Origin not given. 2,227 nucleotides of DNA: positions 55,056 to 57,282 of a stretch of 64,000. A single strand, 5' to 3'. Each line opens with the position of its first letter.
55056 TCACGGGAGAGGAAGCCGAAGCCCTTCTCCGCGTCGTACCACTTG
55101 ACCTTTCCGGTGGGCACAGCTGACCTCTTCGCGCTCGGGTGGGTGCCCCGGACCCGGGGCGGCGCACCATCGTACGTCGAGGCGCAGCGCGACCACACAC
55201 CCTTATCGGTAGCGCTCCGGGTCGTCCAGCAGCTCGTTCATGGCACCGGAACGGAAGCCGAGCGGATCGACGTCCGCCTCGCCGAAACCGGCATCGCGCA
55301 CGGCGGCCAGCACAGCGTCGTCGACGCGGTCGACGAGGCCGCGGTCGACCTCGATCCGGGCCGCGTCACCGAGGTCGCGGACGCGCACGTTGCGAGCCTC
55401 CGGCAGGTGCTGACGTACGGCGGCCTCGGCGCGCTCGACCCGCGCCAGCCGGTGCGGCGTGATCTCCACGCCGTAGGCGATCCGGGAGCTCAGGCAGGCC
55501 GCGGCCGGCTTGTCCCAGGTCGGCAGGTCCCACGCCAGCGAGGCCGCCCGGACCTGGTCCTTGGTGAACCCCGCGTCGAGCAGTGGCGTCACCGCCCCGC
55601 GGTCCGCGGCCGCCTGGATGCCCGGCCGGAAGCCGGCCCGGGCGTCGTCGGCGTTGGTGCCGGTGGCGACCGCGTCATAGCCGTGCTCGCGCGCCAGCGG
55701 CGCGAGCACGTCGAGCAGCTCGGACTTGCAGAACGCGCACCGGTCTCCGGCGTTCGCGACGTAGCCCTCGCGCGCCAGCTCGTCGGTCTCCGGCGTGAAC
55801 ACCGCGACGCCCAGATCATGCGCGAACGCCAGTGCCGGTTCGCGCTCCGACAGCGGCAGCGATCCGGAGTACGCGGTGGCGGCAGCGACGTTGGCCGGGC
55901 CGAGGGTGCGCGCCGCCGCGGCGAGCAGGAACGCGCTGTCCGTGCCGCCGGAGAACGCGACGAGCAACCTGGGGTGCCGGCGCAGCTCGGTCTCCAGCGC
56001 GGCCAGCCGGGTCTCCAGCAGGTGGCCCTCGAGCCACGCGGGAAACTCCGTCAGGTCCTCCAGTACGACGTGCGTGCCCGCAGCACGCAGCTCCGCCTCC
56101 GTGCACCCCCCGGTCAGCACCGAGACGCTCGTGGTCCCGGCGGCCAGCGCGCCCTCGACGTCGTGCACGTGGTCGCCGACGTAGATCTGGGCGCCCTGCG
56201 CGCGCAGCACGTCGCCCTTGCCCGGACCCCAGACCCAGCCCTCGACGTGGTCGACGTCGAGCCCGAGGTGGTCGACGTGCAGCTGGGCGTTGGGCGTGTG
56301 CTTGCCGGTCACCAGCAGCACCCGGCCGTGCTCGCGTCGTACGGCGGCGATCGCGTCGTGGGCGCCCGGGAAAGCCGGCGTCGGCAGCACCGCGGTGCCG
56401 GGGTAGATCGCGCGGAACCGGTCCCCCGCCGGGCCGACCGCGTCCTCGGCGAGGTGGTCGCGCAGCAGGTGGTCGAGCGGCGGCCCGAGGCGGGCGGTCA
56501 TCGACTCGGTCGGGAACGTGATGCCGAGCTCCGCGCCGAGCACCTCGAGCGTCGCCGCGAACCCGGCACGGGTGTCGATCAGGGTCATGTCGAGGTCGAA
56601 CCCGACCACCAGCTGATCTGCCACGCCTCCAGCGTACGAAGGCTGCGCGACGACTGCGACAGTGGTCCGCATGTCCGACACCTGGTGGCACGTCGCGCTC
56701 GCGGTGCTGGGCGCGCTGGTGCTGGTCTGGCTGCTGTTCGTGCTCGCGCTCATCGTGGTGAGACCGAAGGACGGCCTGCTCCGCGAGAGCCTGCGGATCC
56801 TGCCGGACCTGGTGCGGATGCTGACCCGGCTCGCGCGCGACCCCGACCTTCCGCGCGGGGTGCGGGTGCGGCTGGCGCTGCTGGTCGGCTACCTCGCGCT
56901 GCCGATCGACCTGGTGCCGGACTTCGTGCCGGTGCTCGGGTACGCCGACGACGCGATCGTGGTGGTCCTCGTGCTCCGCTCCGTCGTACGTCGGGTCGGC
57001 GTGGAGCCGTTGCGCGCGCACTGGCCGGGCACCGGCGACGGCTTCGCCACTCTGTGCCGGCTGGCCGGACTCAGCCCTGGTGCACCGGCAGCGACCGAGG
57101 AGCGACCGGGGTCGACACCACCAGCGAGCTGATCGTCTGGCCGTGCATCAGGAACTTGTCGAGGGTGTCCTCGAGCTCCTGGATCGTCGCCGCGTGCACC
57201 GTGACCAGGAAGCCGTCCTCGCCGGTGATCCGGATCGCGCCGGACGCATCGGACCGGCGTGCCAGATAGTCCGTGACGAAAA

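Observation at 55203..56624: HAD phosphatase fused to a LarE-like sulfur insertase, with no larA/B/C in the window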

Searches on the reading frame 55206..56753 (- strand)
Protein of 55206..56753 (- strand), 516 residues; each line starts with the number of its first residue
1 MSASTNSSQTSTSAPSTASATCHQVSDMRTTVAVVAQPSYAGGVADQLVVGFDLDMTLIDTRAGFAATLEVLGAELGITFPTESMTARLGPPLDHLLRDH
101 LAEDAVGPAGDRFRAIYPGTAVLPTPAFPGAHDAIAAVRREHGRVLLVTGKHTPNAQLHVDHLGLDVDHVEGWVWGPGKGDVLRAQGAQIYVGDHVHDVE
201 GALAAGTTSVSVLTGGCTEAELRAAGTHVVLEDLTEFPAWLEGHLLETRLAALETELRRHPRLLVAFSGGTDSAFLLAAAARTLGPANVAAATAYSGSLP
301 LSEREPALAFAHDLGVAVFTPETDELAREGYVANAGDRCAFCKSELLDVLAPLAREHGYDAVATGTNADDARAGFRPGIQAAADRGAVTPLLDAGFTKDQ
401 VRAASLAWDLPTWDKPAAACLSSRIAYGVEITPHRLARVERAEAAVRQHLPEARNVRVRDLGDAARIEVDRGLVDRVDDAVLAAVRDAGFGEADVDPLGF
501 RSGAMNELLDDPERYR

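Call 4: search_protein_families(library=pfam, proteins=[window:55206-56753:-], max_evalue=0.01)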
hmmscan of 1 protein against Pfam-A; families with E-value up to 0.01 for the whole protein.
window:55206-56753:- (516 aa): 4 families
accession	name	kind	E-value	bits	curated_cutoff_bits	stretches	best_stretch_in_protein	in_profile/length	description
PF13419.12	HAD_2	-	1e-09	39.2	23.8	1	52-166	3-119/178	Haloacid dehalogenase-like hydrolase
PF12710.13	HAD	-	4.6e-09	37.4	27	1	50-200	1-186/189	haloacid dehalogenase-like hydrolase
PF13242.12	Hydrolase_like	-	5.4e-07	29.9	22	1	191-236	26-74/75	HAD-hyrolase-like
PF00702.32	Hydrolase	-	7.8e-07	30.1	26.4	1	50-206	4-191/191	haloacid dehalogenase-like hydrolase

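Call 5: search_protein_families(library=ncbifam, proteins=[window:55206-56753:-], max_evalue=0.01)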
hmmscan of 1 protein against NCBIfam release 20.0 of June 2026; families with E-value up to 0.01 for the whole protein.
window:55206-56753:- (516 aa): 12 families
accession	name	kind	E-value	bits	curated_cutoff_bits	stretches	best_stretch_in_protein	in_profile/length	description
TIGR00268.2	TIGR00268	equivalog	6e-79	265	150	1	250-506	3-259/259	ATP-dependent sacrificial sulfur transferase LarE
TIGR01449.2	PGP_bact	equivalog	5.2e-11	42.5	180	2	50-165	1-124/213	phosphoglycolate phosphatase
TIGR03351.1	PhnX-like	hypoth_equivalog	7.2e-09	35.9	218.9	1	190-241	167-219/220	phosphonatase-like hydrolase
NF009695.0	PRK13222.1-2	equivalog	8.3e-07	28.7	225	0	49-157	8-125/226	phosphoglycolate phosphatase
TIGR01454.1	AHBA_synth_RP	hypoth_equivalog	1.9e-06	27.6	246.65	1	128-240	77-202/205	AHBA synthesis associated protein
NF009697.0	PRK13222.1-4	equivalog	0.00047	19.5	327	0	49-166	9-134/232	phosphoglycolate phosphatase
NF006506.0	PRK08942.1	equivalog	0.0017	17.9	178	1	189-242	123-178/182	D-glycero-beta-D-manno-heptose 1,7-bisphosphate 7-phosphatase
NF009804.0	PRK13288.1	equivalog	0.0018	17.8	218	0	50-164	6-120/215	pyrophosphatase PpaX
NF009700.0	PRK13226.1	equivalog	0.0019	17.9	342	0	189-216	171-198/229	phosphoglycolate phosphatase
NF009694.0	PRK13222.1-1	equivalog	0.004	16.5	415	0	189-216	187-214/252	phosphoglycolate phosphatase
TIGR02253.1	CTE7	subfamily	0.0067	16.2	169.75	0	190-237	171-220/221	TIGR02253 family HAD-type hydrolase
NF002048.0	PRK00876.1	subfamily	0.0087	14.9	313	0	253-291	31-68/330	NAD(+) synthase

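Call 12: find_homologous_proteins(query=window:55206-56624:-)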
Query window:55206-56624:- (473 aa): 6675 proteins with E <= 0.001 among 8000 candidates; the best 120 are listed.
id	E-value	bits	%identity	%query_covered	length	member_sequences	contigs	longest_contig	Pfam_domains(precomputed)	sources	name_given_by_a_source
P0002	4.4e-286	967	94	100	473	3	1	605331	PF13419.13,PF00702.33,PF13242.13,PF12710.14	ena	-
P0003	1.0e-264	897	87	100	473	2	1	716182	PF13419.13,PF00702.33,PF13242.13,PF12710.14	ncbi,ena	-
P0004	4.0e-261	885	86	100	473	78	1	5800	PF13419.13,PF00702.33,PF13242.13,PF12710.14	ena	-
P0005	3.1e-248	842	82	100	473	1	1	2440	PF13419.13,PF00702.33,PF13242.13,PF12710.14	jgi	jgi:uncharacterized protein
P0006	9.5e-241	818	80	100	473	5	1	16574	PF13419.13,PF00702.33,PF13242.13,PF12710.14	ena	-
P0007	2.0e-235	800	80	100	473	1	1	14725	PF13419.13,PF00702.33,PF13242.13,PF12710.14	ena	-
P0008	5.6e-230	782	84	90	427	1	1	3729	PF13242.13,PF12710.14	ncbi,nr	ncbi:MAG: ATP-dependent sacrificial sulfur transferase LarE, partial [Actinomycetota bacterium]|nr:A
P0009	1.2e-219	748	74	99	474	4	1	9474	PF13419.13,PF00702.33,PF13242.13,PF12710.14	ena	-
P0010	8.4e-219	745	74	99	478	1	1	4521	PF13419.13,PF00702.33,PF13242.13,PF12710.14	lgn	-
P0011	1.2e-218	745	74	100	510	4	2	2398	PF13419.13,PF00702.33,PF13242.13,PF12710.14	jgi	-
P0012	1.5e-218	744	75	99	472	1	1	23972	PF13419.13,PF00702.33,PF13242.13,PF12710.14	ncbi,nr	ncbi:MAG: Haloacid dehalogenase domain protein hydrolase [Marmoricola sp.]|nr:Haloacid dehalogenase 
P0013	3.6e-218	743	73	100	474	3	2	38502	PF13419.13,PF00702.33,PF13242.13,PF12710.14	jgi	jgi:pyridinium-3,5-biscarboxylic acid mononucleotide sulfurtransferase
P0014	6.0e-218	742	74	98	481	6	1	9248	PF13419.13,PF00702.33,PF13242.13,PF12710.14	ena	-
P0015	1.1e-217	742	74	100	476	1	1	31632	PF13419.13,PF00702.33,PF13242.13,PF12710.14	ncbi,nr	ncbi:MAG: Haloacid dehalogenase domain protein hydrolase [Marmoricola sp.]|nr:Haloacid dehalogenase 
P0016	2.4e-217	740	74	99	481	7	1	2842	PF13419.13,PF00702.33,PF13242.13,PF12710.14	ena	-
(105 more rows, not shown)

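Call 13: search_solved_structures(query=window:55206-56624:-, show_alignments=4, max_evalue=0.001)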
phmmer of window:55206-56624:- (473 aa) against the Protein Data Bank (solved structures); distinct sequences matched with E-value up to 0.001: 9.
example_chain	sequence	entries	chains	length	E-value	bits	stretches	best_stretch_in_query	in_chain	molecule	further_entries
6b2o_A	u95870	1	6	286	3.1e-30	108.7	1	203-467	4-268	ATP-utilizing enzyme of the PP-loopsuperfamily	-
5udq_A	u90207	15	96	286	1e-29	106.9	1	203-467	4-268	Lactate racemization operon protein LarE | ATP-utilizing enzyme of the PP-loopsuperfamily | Pyridinium-3,5-biscarboxylic acid mononucleotide sulfurtransferase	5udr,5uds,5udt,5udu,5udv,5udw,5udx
8cnz_A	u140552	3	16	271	2.8e-11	46.2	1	199-436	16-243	NAD_synthase domain-containing protein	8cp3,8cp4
2ah5_A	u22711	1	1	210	1.8e-07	33.7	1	6-178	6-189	COG0546: Predicted phosphatases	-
6f2x_A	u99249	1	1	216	2.5e-06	29.9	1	4-172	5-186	Protein Tyrosine Kinase A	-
3sd7_A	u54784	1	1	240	1.1e-05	27.8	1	6-182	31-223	Putative phosphatase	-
3mc1_A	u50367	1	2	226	0.00028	23.1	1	7-194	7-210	Predicted phosphatase, HAD family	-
3vrh_A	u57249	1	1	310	0.00069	21.8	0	214-329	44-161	Putative uncharacterized protein PH0300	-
5mko_A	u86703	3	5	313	0.00071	21.8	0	214-329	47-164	TtuA PH0300 | PH0300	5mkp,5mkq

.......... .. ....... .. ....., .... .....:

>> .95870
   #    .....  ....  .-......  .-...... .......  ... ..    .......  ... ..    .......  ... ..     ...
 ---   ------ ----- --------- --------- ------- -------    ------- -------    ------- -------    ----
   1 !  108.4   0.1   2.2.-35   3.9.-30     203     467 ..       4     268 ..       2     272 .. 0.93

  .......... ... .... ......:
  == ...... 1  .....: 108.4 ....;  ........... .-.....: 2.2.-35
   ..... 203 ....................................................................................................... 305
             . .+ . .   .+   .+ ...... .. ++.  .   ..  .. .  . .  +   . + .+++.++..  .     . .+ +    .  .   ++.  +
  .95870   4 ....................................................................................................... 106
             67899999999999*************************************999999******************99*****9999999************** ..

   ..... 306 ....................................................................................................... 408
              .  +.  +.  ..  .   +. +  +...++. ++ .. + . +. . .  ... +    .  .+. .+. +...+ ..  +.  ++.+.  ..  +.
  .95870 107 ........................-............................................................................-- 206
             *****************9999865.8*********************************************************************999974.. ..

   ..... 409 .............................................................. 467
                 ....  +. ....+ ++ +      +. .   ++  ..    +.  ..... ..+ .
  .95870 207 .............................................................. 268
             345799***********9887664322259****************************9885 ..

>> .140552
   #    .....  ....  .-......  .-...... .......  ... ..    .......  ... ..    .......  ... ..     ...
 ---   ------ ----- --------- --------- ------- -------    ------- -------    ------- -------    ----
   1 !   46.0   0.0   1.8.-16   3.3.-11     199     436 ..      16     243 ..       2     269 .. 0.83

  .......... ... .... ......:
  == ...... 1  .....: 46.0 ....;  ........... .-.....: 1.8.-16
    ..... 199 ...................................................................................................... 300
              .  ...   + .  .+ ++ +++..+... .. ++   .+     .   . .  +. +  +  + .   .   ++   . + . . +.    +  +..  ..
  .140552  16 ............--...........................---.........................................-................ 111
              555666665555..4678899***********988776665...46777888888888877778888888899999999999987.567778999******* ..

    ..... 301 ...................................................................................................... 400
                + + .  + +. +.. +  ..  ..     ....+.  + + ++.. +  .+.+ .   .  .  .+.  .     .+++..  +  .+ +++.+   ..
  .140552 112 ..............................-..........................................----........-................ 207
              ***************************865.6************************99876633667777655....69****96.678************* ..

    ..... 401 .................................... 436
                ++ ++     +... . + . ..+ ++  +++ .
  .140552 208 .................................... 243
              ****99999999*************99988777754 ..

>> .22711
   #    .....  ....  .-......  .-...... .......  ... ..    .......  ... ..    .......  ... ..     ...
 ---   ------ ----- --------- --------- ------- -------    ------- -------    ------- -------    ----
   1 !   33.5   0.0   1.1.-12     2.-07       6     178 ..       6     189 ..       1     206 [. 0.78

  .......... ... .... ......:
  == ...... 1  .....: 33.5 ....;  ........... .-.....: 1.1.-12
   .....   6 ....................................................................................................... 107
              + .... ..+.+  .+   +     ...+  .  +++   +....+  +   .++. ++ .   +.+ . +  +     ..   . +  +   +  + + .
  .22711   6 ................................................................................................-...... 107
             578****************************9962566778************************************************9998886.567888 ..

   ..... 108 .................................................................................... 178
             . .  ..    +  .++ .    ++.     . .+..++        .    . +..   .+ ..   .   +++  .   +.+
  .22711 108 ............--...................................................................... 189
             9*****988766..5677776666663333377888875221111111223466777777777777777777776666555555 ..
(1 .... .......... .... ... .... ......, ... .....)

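Call 32: search_protein_representatives(protein=window:55206-56624:-)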
Query: 473 residues. Proteins with E-value up to 0.001 (for the whole library): 8799; up to 1e-10: 5303; up to 1e-30: 1278. The best 150 are listed.
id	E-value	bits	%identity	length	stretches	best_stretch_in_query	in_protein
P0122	2.8e-148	511.1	58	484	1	2-473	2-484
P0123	3.0e-115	402.2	55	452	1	26-421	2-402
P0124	1.2e-111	390.3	52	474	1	4-464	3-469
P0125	1.3e-96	340.7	56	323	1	4-325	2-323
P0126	1.5e-95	337.2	47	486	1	5-464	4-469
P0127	5.3e-92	325.6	62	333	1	158-473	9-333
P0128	5.4e-84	299.2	48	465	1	1-431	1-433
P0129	3.8e-83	296.4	68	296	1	62-280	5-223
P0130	1.6e-77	277.8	71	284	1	140-342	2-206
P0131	9.3e-74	265.4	53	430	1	131-434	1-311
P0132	6.6e-71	256.0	52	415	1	83-467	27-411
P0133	3.8e-68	246.9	61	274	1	4-198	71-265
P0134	4.1e-68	246.8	55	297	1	203-466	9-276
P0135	5.4e-67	243.1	55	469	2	1-269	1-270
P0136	1.3e-65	238.6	60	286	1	4-205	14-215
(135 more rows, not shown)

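Call 35: find_related_loci(query=A2, collection=genome_contigs, flank=4000)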
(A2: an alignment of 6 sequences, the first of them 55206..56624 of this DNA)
Query A2 (473 aa) in genome_contigs; peptide patterns used: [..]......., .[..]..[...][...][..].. (x = any residue, [..] = any of these).
600 stretches matched a pattern (row limit reached: there are more); 594 encode a relative of the query (tblastn E <= 1e-3); the best 80 are kept; 80 distinct loci.
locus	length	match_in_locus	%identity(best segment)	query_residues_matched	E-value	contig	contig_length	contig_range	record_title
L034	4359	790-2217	73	1-473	0e+0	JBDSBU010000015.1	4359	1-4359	MAG: Marmoricola sp. isolate cluster1_bin.140 k127_12593573, whole genome shotgun sequence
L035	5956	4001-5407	71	6-473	0e+0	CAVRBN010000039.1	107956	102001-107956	MAG: uncultured Actinomycetota bacterium isolate MFD04935.bin.2.51 genome assembly, contig: contig_2746, whole genome sh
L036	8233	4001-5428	70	1-473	0e+0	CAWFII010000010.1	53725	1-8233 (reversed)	MAG: uncultured Actinomycetota bacterium isolate MFD02581.bin.2.127 genome assembly, contig: contig_14989, whole genome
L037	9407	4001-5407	69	1-466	0e+0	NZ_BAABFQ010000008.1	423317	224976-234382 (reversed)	Nocardioides caricicola strain JCM 17686 sequence08, whole genome shotgun sequence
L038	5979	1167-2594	70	1-473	0e+0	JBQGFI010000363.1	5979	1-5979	MAG: Marmoricola sp. isolate ContRs0_19 ContRs0_contig363, whole genome shotgun sequence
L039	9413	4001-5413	68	1-466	0e+0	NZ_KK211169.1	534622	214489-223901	Nocardioides sp. URHA0020 N542DRAFT_scaffold00004.4, whole genome shotgun sequence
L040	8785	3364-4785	68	4-466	0e+0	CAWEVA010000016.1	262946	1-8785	MAG: uncultured Actinomycetota bacterium isolate MFD05567.bin.2.161 genome assembly, contig: contig_69824, whole genome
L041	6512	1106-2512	68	3-466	0e+0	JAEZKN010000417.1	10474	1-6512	MAG: Actinomycetes bacterium isolate OH_CDB_31 k127_358251, whole genome shotgun sequence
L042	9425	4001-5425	67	5-473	0e+0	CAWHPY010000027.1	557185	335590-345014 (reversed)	MAG: uncultured Actinomycetota bacterium isolate MFD08497.bin.1.115 genome assembly, contig: contig_50697, whole genome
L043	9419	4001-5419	68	5-466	0e+0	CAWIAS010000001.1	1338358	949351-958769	MAG: uncultured Actinomycetota bacterium isolate MFD01275.bin.2.144 genome assembly, contig: contig_1860, whole genome s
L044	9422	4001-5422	69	5-467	0e+0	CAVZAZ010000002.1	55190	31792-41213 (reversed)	MAG: uncultured Actinomycetota bacterium isolate MFD02360.bin.2.187 genome assembly, contig: contig_101350, whole genome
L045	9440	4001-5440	65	5-473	0e+0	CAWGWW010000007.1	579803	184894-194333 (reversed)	MAG: uncultured Actinomycetota bacterium isolate MFD02581.bin.2.93 genome assembly, contig: contig_11307, whole genome s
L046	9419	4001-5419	69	5-466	0e+0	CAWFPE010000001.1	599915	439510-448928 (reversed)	MAG: uncultured Actinomycetota bacterium isolate MFD05442.bin.1.277 genome assembly, contig: contig_15477, whole genome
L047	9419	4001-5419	69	5-466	0e+0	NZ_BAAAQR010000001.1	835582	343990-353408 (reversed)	Nocardioides koreensis strain JCM 16022 sequence01, whole genome shotgun sequence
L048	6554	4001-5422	65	1-469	0e+0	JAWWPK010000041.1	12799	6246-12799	MAG: Nocardioidaceae bacterium isolate BP_369 scaffold_1882733, whole genome shotgun sequence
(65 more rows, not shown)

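Call 61: predict_structure(alignment_id=A3)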
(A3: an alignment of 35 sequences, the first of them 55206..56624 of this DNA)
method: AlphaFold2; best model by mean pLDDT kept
length: 473 residues; sequences in the alignment: 35
mean_pLDDT: 89.2   pTM: 0.83
mean pLDDT of the five models: 89.2, 88.9, 87.8, 86.7, 85.3
residues with pLDDT >= 90: 308; 70-90: 131; 50-70: 31; < 50: 3
segments of 3 or more residues with pLDDT < 50: none
pLDDT, mean of each block of 10 residues (from residue 1): 82 94 95 93 81 90 95 93 96 94 95 96 96 90 96 94 96 92 97 97 95 96 88 97 95 67 84 90 80 81 90 96 86 84 94 91 85 63 85 89 90 86 91 95 94 82 66 61
secondary structure, 60 per line:
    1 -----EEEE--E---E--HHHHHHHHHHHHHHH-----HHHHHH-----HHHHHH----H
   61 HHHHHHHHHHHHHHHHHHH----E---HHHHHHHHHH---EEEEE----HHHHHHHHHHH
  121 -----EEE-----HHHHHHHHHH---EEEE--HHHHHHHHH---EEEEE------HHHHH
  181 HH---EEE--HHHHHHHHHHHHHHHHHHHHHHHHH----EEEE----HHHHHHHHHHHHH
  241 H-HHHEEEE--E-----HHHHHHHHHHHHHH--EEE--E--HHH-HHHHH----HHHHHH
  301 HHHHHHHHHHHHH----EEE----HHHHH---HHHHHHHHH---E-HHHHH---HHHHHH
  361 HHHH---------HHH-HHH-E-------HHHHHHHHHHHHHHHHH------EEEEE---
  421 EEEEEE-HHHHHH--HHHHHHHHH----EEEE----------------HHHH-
elements in order: E6-9 H19-33 H39-44 H50-55 H60-79 H88-97 E101-105 H110-120 E126-128 H134-143 E147-150 H153-161 E165-169 H176-182 E186-188 H191-215 E220-223 H228-241 E246-249 H258-271 E274-276 H286-290 H295-313 E318-320 H325-329 H333-341 H347-351 H355-364 H390-406 E413-417 E421-426 H428-433 H436-444 E449-452 H469-472

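Call 64: fold_search(model_id=the predicted structure, library=pdb)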
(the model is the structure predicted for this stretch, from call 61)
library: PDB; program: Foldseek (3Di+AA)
matches with E <= 10: 1639; with E <= 0.001: 402
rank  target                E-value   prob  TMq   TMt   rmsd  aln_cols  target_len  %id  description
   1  6dg3_G                1.2e-18  1.00  0.44  0.78   3.9       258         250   32  LarE, a sulfur transferase involved in synthesis of the cofactor for lactate racemase, in complex with caesium (released 2019-05-22)
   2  5unm_C                1.3e-18  1.00  0.45  0.78   3.9       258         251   32  LarE, a sulfur transferase involved in synthesis of the cofactor for lactate racemase, substrate free form with flexib (released 2017-08-23)
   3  5udq_C                1.5e-18  1.00  0.44  0.78   3.8       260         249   32  LarE, a sulfur transferase involved in synthesis of the cofactor for lactate racemase, apo form (released 2017-08-23)
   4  6b2o_F                1.5e-18  1.00  0.44  0.78   3.9       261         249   32  LarE, a sulfur transferase involved in synthesis of the cofactor for lactate racemase, C176A variant (released 2018-09-05)
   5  5udq_F                1.6e-18  1.00  0.45  0.80   3.7       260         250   32  LarE, a sulfur transferase involved in synthesis of the cofactor for lactate racemase, apo form (released 2017-08-23)
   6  5udt_B                1.8e-18  1.00  0.46  0.82   3.4       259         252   32  LarE, a sulfur transferase involved in synthesis of the cofactor for lactate racemase, in complex with AMP (released 2017-08-23)
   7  6b2o_C                2.3e-18  1.00  0.44  0.78   3.9       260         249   32  LarE, a sulfur transferase involved in synthesis of the cofactor for lactate racemase, C176A variant (released 2018-09-05)
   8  6dg3_I                2.7e-18  1.00  0.44  0.78   3.9       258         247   31  LarE, a sulfur transferase involved in synthesis of the cofactor for lactate racemase, in complex with caesium (released 2019-05-22)
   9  5udv_C                3.3e-18  1.00  0.44  0.78   3.9       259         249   32  LarE, a sulfur transferase involved in synthesis of the cofactor for lactate racemase, in complex with iron (released 2017-08-23)
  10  6dg3_C                3.7e-18  1.00  0.44  0.79   3.8       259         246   32  LarE, a sulfur transferase involved in synthesis of the cofactor for lactate racemase, in complex with caesium (released 2019-05-22)
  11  6dg3_H                3.7e-18  1.00  0.44  0.78   3.9       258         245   31  LarE, a sulfur transferase involved in synthesis of the cofactor for lactate racemase, in complex with caesium (released 2019-05-22)
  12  5unm_F                3.9e-18  1.00  0.45  0.79   3.6       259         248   32  LarE, a sulfur transferase involved in synthesis of the cofactor for lactate racemase, substrate free form with flexib (released 2017-08-23)
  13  5udw_F                4.8e-18  1.00  0.45  0.79   3.7       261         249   32  LarE, a sulfur transferase involved in synthesis of the cofactor for lactate racemase, in complex with nickel (released 2017-08-23)
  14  5udt_A                5.3e-18  1.00  0.45  0.78   3.9       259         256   33  LarE, a sulfur transferase involved in synthesis of the cofactor for lactate racemase, in complex with AMP (released 2017-08-23)
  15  5uds_A                5.3e-18  1.00  0.44  0.74   5.1       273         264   32  LarE, a sulfur transferase involved in synthesis of the cofactor for lactate racemase, in complex with MgATP (released 2017-08-23)
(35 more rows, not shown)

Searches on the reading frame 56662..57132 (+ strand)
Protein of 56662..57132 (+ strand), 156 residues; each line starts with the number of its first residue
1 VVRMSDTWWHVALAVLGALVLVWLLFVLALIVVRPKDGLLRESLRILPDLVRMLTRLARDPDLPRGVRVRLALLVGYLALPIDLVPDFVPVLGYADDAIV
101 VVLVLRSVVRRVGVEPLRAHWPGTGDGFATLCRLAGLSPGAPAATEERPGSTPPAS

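Call 71: search_protein_families(library=pfam, proteins=[window:56662-57132:+], max_evalue=0.0001)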
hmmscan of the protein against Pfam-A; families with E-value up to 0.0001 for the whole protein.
window:56662-57132:+ (156 aa): 1 family
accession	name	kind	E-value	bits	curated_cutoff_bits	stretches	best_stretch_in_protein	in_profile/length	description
PF06803.17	DUF1232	-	1.9e-11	43.9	23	1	68-103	2-37/37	Protein of unknown function (DUF1232)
